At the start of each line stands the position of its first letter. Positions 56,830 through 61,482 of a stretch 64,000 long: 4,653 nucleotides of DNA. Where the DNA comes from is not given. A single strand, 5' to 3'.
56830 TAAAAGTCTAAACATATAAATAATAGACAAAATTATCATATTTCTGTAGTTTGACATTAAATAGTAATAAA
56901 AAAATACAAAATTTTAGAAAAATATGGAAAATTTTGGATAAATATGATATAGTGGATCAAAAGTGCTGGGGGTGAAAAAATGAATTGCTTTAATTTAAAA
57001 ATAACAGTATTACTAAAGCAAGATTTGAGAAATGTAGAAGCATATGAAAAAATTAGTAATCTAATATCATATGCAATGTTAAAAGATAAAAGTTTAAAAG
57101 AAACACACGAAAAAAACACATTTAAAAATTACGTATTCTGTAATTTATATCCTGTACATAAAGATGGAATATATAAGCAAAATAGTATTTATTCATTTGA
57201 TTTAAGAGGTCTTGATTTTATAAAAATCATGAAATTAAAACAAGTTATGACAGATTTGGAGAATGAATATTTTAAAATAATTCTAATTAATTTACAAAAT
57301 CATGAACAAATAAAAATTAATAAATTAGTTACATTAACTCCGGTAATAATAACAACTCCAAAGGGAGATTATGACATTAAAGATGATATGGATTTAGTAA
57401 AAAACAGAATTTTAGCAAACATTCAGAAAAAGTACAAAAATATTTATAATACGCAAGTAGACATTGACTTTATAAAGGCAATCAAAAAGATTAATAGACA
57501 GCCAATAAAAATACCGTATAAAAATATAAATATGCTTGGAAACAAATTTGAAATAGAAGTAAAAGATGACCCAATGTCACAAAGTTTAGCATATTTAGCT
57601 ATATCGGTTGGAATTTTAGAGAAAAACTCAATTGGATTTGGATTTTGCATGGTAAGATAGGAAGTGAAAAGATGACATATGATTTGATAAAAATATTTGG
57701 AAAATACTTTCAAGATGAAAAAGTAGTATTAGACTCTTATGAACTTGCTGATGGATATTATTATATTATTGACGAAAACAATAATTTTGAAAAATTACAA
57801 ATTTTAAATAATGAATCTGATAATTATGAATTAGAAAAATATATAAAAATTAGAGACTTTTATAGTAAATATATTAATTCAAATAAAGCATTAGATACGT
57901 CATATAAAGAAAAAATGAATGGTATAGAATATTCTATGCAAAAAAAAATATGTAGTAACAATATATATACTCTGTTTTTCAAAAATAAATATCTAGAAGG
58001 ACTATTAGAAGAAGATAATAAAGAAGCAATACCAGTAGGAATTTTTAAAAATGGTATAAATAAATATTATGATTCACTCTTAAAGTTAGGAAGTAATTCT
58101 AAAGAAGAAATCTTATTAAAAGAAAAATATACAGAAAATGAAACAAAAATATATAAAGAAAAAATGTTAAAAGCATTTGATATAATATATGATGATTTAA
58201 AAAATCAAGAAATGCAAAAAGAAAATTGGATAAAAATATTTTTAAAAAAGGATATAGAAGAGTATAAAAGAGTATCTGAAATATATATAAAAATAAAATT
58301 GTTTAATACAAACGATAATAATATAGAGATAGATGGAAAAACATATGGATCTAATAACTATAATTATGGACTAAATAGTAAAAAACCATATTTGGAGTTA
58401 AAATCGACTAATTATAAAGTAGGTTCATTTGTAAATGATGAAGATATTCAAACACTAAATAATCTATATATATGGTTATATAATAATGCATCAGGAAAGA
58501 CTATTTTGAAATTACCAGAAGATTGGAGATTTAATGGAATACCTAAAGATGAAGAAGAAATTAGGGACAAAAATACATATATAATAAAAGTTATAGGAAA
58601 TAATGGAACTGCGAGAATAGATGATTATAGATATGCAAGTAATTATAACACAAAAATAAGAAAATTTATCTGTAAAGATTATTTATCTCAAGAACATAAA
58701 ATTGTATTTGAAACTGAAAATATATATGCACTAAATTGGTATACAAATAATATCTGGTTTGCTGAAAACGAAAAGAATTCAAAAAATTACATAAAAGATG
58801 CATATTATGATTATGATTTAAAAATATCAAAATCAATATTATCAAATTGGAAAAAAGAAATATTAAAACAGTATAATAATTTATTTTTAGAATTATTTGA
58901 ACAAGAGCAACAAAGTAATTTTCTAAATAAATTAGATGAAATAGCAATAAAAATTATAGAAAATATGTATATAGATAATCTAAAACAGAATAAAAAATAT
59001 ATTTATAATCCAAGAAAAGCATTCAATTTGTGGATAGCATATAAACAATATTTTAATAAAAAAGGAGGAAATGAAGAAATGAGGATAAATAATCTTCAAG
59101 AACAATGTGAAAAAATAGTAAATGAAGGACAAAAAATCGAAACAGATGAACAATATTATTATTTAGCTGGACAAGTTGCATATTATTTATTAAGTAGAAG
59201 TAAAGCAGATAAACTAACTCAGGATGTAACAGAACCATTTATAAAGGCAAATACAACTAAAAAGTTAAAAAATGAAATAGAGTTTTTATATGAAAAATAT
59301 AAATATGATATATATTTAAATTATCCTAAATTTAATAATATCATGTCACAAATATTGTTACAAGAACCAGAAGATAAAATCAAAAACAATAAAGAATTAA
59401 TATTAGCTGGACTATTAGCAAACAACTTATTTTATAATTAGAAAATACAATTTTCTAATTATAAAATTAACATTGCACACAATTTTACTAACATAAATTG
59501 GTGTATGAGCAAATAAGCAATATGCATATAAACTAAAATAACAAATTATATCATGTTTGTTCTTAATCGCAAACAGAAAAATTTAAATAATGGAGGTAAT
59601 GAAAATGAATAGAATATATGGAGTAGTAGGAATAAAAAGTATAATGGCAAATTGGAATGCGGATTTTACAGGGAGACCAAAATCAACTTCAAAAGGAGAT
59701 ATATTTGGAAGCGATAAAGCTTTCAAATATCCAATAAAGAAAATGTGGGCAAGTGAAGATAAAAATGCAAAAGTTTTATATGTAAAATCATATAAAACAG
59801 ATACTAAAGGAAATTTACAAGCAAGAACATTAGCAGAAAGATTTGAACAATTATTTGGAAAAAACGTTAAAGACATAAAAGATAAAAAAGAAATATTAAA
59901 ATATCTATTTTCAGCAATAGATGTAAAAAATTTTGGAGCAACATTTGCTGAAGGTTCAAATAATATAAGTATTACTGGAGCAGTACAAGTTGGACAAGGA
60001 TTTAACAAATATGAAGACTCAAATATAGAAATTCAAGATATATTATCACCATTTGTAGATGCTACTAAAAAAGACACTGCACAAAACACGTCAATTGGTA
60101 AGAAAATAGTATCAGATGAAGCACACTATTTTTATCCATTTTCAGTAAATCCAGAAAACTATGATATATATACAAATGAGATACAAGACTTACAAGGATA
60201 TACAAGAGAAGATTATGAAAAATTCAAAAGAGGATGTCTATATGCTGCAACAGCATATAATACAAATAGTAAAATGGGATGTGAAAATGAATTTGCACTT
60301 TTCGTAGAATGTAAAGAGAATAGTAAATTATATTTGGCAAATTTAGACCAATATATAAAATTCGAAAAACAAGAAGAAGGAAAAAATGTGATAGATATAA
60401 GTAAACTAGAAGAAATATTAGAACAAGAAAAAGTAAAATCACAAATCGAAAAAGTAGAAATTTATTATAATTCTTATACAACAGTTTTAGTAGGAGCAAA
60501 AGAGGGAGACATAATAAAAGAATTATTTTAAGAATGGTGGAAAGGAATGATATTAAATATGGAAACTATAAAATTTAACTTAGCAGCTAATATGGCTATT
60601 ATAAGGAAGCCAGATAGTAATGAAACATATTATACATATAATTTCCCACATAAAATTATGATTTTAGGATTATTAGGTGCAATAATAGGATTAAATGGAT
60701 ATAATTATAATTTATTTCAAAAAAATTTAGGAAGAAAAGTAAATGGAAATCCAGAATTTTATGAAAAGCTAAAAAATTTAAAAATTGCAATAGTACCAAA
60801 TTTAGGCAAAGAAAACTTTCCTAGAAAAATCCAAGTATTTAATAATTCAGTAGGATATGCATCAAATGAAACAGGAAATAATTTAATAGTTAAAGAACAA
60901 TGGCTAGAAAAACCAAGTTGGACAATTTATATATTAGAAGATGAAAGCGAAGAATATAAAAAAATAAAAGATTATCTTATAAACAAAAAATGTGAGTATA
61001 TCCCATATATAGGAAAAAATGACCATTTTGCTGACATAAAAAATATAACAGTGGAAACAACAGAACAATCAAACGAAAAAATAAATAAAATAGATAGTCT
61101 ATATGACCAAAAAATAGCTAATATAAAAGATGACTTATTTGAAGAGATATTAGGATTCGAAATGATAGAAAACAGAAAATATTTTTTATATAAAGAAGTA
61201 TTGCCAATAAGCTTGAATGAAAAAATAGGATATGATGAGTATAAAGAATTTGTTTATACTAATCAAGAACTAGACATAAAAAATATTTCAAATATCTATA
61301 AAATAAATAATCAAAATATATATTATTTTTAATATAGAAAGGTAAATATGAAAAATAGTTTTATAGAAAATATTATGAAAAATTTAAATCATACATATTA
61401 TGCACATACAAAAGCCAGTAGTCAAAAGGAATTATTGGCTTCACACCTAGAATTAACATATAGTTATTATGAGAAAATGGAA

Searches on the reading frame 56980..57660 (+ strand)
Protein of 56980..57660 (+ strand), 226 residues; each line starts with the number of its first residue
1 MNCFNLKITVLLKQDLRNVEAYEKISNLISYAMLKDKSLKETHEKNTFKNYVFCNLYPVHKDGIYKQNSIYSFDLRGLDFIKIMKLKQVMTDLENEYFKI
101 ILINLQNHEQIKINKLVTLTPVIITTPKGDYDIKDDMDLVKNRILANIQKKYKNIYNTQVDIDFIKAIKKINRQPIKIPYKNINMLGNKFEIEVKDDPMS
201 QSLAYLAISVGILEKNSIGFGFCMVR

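Call 3: search_protein_families(library=pfam, proteins=[window:56980-57660:+], max_evalue=0.01)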
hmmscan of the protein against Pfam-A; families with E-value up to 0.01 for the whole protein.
window:56980-57660:+ (226 aa): 1 family
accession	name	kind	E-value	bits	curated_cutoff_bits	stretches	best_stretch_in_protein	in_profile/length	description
PF01881.21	Cas_Cas6_C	-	9.5e-10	39.8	23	1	114-224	11-124/125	CRISPR associated protein Cas6, C-terminal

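Call 4: search_protein_families(library=ncbifam, proteins=[window:56980-57660:+], max_evalue=0.01)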
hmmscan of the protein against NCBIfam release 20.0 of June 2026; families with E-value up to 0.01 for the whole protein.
window:56980-57660:+ (226 aa): 1 family
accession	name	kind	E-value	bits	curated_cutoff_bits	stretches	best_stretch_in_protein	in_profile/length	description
TIGR01877.1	cas_cas6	equivalog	2.7e-21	76.9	58.65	1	41-223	1-199/200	CRISPR-associated endoribonuclease Cas6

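Call 36: find_homologous_proteins(query=window:56980-57657:+, max_evalue=1e-20)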
Query window:56980-57657:+ (226 aa): 351 proteins with E <= 1e-20 among 835 candidates; the best 120 are listed.
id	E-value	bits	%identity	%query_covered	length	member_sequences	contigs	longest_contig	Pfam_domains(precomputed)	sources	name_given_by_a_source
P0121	1.8e-139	481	99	100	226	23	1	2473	PF01881.22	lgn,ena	-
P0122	1.3e-124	432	88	100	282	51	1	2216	PF01881.22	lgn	-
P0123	7.6e-123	426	85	100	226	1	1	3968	PF01881.22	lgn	-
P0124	1.5e-120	419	86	100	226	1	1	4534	PF01881.22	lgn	-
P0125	1.9e-120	418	85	100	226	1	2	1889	PF01881.22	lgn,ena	-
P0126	5.7e-120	417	83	100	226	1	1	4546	PF01881.22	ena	-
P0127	6.6e-120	417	84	100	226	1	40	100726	PF01881.22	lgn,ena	-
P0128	8.4e-120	416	83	100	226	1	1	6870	PF01881.22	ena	-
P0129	8.5e-120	416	84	100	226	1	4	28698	PF01881.22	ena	-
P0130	9.4e-120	416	83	100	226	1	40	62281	PF01881.22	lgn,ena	-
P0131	1.1e-119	416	83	100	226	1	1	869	PF01881.22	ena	-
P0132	1.7e-119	415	83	100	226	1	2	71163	PF01881.22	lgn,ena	-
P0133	2.4e-119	415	83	100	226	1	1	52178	PF01881.22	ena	-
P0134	2.5e-119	415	84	100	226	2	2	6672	PF01881.22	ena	-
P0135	3.2e-119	414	83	100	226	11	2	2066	PF01881.22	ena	-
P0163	2.1e-111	389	77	100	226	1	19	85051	PF01881.22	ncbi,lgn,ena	-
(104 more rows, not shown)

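Call 37: find_encoding_contigs(protein=P0127, flank=6000, max_places=4)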
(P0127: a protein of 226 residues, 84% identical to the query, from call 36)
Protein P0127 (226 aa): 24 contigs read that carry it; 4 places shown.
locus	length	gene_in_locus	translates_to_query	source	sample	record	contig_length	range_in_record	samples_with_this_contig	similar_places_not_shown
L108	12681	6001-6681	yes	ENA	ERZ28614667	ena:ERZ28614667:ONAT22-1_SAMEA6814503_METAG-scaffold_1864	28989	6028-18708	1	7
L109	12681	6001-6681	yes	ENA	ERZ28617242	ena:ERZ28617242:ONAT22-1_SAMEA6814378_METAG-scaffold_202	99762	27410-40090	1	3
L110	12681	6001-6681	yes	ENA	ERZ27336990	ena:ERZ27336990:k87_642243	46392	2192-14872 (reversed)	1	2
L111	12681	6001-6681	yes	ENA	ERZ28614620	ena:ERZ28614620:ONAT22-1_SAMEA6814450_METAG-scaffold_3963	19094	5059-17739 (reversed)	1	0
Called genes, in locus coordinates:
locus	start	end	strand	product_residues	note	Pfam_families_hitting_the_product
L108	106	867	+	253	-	-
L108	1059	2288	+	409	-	PF13173:AAA_14, PF13635:DUF4143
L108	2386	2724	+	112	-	PF13560:HTH_31 (weak), PF01381:HTH_3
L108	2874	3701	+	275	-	PF18165:pP_pnuc_1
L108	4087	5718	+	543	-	PF00078:RVT_1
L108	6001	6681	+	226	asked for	PF01881:Cas_Cas6_C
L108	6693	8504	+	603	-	-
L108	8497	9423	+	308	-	PF05107:Cas_Cas7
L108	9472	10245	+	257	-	-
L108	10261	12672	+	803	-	PF04851:ResIII, PF00270:DEAD, PF00271:Helicase_C, PF22590:Cas3-like_C_2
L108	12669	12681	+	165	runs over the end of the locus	PF01930:Cas_Cas4, PF08696:Dna2 (weak)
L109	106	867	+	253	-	PF00149:Metallophos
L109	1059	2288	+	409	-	PF13173:AAA_14, PF13635:DUF4143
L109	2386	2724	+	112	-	PF13560:HTH_31 (weak), PF01381:HTH_3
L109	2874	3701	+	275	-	PF18165:pP_pnuc_1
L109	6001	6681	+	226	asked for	PF01881:Cas_Cas6_C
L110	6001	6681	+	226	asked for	PF01881:Cas_Cas6_C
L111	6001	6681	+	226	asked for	PF01881:Cas_Cas6_C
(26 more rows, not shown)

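Call 38: find_encoding_contigs(protein=P0130, flank=6000, max_places=4)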
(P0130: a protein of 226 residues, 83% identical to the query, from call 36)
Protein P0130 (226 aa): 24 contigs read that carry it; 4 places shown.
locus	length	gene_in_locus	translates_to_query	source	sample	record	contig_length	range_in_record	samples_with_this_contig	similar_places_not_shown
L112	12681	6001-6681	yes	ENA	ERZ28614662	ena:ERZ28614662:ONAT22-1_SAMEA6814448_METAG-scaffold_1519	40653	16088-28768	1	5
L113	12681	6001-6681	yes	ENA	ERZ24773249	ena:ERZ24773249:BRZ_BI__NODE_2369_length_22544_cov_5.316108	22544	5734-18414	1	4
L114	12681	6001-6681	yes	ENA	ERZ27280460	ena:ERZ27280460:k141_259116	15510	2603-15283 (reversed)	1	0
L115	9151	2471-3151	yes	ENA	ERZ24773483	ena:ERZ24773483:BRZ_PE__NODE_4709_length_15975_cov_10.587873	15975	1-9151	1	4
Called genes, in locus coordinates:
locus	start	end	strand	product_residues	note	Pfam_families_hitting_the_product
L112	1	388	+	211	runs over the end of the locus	-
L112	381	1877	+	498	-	PF11074:DUF2779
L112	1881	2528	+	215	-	PF13280:WYL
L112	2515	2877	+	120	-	-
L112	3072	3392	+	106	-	PF01797:Y1_Tnp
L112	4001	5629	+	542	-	PF20118:DUF6508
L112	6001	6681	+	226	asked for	PF01881:Cas_Cas6_C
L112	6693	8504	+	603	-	-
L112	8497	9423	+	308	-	PF05107:Cas_Cas7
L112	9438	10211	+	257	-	-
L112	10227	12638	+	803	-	PF04851:ResIII, PF00270:DEAD, PF00271:Helicase_C, PF22590:Cas3-like_C_2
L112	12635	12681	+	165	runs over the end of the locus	PF01930:Cas_Cas4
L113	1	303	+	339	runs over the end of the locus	PF13395:HNH_4, PF18541:RuvC_III, PF22702:Cas9_RuvC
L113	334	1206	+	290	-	-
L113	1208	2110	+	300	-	PF01867:Cas_Cas1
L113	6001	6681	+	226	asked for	PF01881:Cas_Cas6_C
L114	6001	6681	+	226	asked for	PF01881:Cas_Cas6_C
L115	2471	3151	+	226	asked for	PF01881:Cas_Cas6_C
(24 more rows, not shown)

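Call 39: find_encoding_contigs(protein=P0163, flank=6000, max_places=3)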
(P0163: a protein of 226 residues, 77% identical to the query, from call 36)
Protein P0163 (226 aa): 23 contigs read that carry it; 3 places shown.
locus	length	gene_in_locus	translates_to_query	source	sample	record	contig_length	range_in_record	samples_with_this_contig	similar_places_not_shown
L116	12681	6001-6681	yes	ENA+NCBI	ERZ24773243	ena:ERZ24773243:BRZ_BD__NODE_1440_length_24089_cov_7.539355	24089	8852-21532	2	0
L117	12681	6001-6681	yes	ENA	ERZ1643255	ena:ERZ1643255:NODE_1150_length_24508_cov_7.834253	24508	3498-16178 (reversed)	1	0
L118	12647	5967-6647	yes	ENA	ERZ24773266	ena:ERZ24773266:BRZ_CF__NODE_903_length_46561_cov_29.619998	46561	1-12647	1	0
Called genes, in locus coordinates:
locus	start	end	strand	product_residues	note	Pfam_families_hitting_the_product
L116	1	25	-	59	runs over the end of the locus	PF02954:HTH_8 (weak), PF13518:HTH_28 (weak)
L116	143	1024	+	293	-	-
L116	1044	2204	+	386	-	PF01420:Methylase_S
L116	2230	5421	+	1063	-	PF04313:HSDR_N, PF00270:DEAD (weak), PF04851:ResIII, PF18766:SWI2_SNF2, PF22679:T1R_D3-like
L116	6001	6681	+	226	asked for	PF01881:Cas_Cas6_C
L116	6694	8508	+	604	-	-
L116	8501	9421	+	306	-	PF05107:Cas_Cas7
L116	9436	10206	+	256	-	-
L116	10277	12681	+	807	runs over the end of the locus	PF04851:ResIII, PF00270:DEAD, PF00271:Helicase_C (weak), PF22590:Cas3-like_C_2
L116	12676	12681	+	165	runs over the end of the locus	PF01930:Cas_Cas4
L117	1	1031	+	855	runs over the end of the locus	PF12161:HsdM_N, PF02384:N6_Mtase, PF07669:Eco57I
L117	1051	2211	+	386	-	PF01420:Methylase_S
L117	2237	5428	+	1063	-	PF04313:HSDR_N, PF00270:DEAD (weak), PF04851:ResIII, PF18766:SWI2_SNF2, PF22679:T1R_D3-like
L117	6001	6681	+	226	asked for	PF01881:Cas_Cas6_C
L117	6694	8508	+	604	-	-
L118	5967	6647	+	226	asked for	PF01881:Cas_Cas6_C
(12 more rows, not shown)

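Call 48: search_protein_families(library=padloc, proteins=[window:56980-57660:+], max_evalue=0.001)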
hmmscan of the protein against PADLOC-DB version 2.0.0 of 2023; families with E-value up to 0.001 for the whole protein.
window:56980-57660:+ (226 aa): 13 families
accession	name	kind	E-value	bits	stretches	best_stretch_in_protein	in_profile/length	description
PDLC01784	Cas6b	-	4.3e-76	253.5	1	1-225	1-227/230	-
PDLC01121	Cas6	-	5.2e-55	184.5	1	1-224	1-223/227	Cas6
PDLC01787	Cas6b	-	4.3e-23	80.2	1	1-225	1-233/237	-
PDLC00956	Cas6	-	7.2e-22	76.9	1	41-223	1-199/200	CRISPR-associated endoribonuclease Cas6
PDLC02098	Cas6_IIIa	-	3.7e-19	68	1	53-225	27-199/200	-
PDLC01451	Cas6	-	1.8e-18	65.7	1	7-223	4-215/219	"CAS-I,CAS-II,CAS-III,CAS-IV,CAS-V,CAS-VI; crRNAmaturation"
PDLC01265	Cas6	-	5.2e-15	54.7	1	48-223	1-178/179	"CAS-I,CAS-II,CAS-III,CAS-IV,CAS-V,CAS-VI; crRNAmaturation"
PDLC01609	Cas6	-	8.4e-12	44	1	91-223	8-135/137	"CAS-I,CAS-II,CAS-III,CAS-IV,CAS-V,CAS-VI; crRNAmaturation"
PDLC01782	Cas6b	-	1.7e-11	42.7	1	20-225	17-233/235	-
PDLC01372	Cas6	-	8.9e-10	37.1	1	86-223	94-233/235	"CAS-I,CAS-II,CAS-III,CAS-IV,CAS-V,CAS-VI; crRNAmaturation"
PDLC01718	typeIV_Cas6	-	1.2e-09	36.3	1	91-225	102-239/262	Cas6_7_IV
PDLC01791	Cas6b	-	4.6e-08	31.1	1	19-223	18-229/233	-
PDLC01785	Cas6b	-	1.5e-07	29.8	1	136-224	153-251/257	-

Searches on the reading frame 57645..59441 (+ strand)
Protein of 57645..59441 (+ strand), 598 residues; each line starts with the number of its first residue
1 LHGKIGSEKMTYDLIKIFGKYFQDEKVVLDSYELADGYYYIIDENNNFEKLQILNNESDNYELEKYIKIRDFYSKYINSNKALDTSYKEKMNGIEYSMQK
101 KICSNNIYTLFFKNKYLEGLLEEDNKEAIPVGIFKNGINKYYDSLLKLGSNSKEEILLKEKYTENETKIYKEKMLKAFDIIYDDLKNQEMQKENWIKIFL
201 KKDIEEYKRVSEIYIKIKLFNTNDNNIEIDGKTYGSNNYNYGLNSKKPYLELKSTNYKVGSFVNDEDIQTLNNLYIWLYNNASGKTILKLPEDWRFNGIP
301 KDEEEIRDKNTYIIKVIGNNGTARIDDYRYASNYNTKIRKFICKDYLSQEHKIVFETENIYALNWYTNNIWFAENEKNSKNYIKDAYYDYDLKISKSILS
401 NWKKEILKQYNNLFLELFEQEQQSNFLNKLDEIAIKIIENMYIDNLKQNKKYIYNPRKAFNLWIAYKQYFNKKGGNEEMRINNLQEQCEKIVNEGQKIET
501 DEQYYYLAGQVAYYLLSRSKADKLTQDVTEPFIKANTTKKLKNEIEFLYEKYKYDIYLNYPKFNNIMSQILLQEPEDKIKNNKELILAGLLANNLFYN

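Call 3: search_protein_families(library=pfam, proteins=[window:57645-59441:+], max_evalue=0.01)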
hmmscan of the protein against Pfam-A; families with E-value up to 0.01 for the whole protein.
window:57645-59441:+ (598 aa): 0 families

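Call 4: search_protein_families(library=ncbifam, proteins=[window:57645-59441:+], max_evalue=0.01)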
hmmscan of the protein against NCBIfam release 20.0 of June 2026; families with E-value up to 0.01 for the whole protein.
window:57645-59441:+ (598 aa): 0 families

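Call 48: search_protein_families(library=padloc, proteins=[window:57672-59441:+], max_evalue=0.001)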
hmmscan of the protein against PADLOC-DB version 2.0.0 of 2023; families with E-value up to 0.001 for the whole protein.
window:57672-59441:+ (589 aa): 1 family
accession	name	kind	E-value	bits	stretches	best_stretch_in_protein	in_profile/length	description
PDLC01507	Cas8b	-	7.1e-89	297.2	1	1-589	1-552/559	CAS-I-B; effector_LS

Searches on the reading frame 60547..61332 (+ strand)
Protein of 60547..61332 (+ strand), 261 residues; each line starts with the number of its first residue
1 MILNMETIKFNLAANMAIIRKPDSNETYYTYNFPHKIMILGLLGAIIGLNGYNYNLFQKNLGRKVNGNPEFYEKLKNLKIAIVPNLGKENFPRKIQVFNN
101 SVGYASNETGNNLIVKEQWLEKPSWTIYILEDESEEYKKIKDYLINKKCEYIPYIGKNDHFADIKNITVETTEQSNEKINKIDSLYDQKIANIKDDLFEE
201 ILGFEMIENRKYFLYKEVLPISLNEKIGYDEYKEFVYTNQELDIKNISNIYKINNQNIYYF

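Call 3: search_protein_families(library=pfam, proteins=[window:60547-61332:+], max_evalue=0.01)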
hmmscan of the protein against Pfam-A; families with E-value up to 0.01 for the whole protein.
window:60547-61332:+ (261 aa): 1 family
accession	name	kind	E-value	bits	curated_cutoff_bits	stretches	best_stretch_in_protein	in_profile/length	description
PF09704.15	Cas_Cas5d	-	0.0028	18.1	23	1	7-54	1-48/217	CRISPR-associated protein (Cas_Cas5)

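Call 4: search_protein_families(library=ncbifam, proteins=[window:60547-61332:+], max_evalue=0.01)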
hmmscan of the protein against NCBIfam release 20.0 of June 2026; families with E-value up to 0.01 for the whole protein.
window:60547-61332:+ (261 aa): 2 families
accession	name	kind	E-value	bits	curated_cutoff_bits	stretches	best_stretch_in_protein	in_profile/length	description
TIGR02592.1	cas_Cas5h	exception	9.1e-46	156.5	97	1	8-261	3-241/241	type I-B CRISPR-associated protein Cas5b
TIGR02593.1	CRISPR_cas5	subfamily_domain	0.00014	21.6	17.8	1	8-48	2-42/43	CRISPR-associated protein Cas5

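Call 48: search_protein_families(library=padloc, proteins=[window:60547-61332:+], max_evalue=0.001)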
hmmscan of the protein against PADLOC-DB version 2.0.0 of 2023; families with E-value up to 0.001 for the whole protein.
window:60547-61332:+ (261 aa): 10 families
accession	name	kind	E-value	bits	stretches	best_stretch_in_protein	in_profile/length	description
PDLC00951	Cas5b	-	2.4e-46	156.5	1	8-261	3-241/241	"CRISPR-associated protein Cas5, subtype I-B/HMARI"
PDLC01432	Cas5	-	8.4e-39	132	1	5-261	1-211/211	CAS-I-B; effector_G5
PDLC01305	Cas5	-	4.6e-35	119.2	1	8-186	1-157/174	CAS-I-B; effector_G5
PDLC02096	Cas5b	-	2.2e-18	64.8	1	6-259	2-220/223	-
PDLC01306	Cas5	-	3e-14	51.6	1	9-174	2-141/174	CAS-I; effector_G5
PDLC02097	Cas5b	-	4.5e-08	31.3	1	5-54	1-50/251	-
PDLC00950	Cas5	-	3.6e-05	21.6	1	8-48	2-42/43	CRISPR-associated protein Cas5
PDLC01453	Cas5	-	9.7e-05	20.3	1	5-182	1-143/205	CAS-I; effector_G5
PDLC01644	Cas5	-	0.00039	18.9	1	7-168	1-141/192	CAS-I; effector_G5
PDLC01271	Cas5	-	0.00045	18.3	0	11-180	4-144/170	CAS-I-B; effector_G5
